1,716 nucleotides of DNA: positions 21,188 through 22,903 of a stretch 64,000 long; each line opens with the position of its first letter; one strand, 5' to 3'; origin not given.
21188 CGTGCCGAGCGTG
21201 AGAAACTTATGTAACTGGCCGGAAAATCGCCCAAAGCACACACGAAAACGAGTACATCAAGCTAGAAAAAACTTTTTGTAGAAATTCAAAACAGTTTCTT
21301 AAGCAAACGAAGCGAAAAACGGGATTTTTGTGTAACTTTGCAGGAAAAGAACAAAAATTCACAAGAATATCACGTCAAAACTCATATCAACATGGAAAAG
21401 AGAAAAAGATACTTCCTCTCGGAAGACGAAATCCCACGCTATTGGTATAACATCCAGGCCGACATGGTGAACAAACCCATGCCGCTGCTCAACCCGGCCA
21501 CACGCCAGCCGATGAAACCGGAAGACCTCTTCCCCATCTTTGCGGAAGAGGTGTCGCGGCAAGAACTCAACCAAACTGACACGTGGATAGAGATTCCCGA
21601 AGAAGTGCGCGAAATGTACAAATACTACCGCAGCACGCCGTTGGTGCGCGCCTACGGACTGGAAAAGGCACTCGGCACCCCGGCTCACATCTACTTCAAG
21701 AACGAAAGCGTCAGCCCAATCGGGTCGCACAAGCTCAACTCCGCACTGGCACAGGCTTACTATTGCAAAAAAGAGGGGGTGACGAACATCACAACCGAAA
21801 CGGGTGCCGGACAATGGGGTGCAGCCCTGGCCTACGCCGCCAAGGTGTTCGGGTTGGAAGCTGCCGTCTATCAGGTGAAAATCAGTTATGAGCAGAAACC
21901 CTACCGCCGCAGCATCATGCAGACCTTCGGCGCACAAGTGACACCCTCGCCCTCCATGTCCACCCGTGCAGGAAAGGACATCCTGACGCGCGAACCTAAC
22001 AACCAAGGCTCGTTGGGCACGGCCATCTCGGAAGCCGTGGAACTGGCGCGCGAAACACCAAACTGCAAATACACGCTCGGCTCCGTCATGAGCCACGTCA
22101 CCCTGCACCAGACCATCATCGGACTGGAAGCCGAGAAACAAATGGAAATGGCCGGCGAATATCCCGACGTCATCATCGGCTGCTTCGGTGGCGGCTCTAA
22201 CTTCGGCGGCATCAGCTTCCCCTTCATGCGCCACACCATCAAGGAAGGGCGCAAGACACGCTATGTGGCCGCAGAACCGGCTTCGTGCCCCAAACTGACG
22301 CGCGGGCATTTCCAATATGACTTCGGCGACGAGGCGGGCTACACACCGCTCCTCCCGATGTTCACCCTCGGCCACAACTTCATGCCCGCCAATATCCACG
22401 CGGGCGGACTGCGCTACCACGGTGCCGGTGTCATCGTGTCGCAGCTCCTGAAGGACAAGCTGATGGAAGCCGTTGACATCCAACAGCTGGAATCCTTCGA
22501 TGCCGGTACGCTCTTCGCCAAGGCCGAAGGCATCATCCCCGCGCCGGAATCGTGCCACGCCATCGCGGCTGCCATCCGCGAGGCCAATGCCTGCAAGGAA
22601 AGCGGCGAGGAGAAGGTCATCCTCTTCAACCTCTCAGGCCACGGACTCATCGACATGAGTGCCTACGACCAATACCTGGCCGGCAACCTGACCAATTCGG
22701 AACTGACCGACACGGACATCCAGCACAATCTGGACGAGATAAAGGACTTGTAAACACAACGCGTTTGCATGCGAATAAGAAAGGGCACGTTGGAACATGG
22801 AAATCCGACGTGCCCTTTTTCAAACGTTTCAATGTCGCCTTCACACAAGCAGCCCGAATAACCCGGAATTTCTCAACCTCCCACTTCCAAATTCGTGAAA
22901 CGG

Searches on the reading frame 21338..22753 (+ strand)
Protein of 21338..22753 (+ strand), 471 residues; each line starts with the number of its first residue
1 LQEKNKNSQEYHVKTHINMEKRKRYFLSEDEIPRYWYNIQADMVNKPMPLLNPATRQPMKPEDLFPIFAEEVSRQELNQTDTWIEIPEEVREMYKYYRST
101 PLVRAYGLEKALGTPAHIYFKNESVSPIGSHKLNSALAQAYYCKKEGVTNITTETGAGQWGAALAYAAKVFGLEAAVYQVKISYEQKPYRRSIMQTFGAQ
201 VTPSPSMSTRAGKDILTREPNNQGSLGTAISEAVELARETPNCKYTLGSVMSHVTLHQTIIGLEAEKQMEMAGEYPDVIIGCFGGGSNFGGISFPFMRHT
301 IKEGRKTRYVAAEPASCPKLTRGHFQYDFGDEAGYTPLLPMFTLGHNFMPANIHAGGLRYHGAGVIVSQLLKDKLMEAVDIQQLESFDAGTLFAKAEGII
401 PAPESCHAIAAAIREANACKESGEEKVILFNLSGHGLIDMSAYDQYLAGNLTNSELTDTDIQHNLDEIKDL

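Call 60: search_protein_families(library=pfam, proteins=[window:21338-22753:+], max_evalue=0.00001)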
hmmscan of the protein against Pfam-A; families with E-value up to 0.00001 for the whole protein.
window:21338-22753:+ (471 aa): 1 family
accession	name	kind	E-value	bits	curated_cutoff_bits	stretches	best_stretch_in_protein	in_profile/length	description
PF00291.31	PALP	-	3.3e-44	151.8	35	1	96-434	4-295/295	Pyridoxal-phosphate dependent enzyme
